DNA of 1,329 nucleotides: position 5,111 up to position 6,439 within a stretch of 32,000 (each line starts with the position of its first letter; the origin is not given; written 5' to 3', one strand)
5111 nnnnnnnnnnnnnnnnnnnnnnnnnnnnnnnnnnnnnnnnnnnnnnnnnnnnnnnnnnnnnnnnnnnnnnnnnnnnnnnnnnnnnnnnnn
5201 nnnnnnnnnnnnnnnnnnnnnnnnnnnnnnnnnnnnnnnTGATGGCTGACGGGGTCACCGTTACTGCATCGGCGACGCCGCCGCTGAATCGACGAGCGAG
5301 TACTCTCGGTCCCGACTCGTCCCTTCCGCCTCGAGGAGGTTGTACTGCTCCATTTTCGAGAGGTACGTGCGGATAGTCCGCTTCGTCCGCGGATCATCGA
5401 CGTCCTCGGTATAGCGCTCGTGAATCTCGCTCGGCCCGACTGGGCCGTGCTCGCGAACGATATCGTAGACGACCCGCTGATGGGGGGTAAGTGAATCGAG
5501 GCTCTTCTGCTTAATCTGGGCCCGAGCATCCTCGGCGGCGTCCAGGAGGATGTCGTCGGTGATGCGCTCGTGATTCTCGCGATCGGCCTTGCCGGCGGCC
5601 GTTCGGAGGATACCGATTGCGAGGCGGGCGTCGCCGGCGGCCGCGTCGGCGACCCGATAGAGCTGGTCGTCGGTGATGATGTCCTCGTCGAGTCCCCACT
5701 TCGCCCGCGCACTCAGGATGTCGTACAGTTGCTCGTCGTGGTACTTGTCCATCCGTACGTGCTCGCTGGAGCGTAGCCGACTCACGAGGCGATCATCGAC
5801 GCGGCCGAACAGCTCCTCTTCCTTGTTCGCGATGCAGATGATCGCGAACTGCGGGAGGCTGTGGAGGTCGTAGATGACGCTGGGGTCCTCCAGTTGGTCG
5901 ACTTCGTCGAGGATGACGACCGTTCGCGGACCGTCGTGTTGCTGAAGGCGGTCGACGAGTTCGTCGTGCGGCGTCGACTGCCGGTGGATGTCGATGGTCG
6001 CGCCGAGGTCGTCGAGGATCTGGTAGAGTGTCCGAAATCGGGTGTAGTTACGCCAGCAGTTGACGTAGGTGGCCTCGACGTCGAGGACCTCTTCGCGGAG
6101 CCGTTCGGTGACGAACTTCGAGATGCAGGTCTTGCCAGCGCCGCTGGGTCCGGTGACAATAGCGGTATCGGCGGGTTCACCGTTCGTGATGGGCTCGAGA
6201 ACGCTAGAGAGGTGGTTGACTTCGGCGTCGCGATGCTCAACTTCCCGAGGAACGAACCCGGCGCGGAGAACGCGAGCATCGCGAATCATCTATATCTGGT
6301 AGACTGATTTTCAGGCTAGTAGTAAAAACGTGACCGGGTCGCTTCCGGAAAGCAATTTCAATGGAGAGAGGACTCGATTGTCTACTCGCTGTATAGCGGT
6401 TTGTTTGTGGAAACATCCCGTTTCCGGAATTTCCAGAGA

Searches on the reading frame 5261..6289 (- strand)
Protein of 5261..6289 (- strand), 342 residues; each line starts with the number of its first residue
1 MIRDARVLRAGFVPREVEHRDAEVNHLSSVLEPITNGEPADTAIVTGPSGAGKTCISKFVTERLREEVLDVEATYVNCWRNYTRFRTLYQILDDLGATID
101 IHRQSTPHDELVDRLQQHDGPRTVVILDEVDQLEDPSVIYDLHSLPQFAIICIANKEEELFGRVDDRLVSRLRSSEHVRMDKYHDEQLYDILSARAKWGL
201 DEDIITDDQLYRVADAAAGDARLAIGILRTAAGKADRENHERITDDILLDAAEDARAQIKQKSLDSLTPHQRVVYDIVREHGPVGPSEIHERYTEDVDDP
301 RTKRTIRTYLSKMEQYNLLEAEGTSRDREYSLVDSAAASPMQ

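Call 68: search_protein_families(library=pfam, proteins=[window:5261-6289:-], max_evalue=0.001)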
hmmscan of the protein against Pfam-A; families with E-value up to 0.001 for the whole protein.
window:5261-6289:- (342 aa): 9 families
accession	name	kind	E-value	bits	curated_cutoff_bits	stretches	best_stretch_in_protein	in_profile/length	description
PF22703.2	Cdc6_lid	-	5.6e-13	49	27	1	190-251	2-66/68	Cdc6 AAA+ ATPase-type lid domain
PF13401.12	AAA_22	-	2.6e-11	44.4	27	1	43-148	8-110/130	AAA domain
PF13191.12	AAA_16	-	1.4e-10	42.4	32.6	1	19-137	4-148/167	AAA ATPase domain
PF16193.11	AAA_assoc_2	-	6.9e-06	26.7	34.3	0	205-255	7-58/81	AAA C-terminal domain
PF24883.2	NPHP3_N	-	1.3e-05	25.9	24.8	1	42-118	24-97/164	Nephrocystin 3, N-terminal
PF03965.22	Penicillinase_R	-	4.3e-05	24.3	22.6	1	267-331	1-63/115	Penicillinase repressor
PF13238.12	AAA_18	-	0.00022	22.1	29.4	0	44-168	2-112/128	AAA domain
PF07728.20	AAA_5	-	0.00061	20.2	22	0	44-145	3-89/139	AAA domain (dynein-related subfamily)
PF03266.21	NTPase_1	-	0.00087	19.6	23.9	0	44-92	3-50/168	NTPase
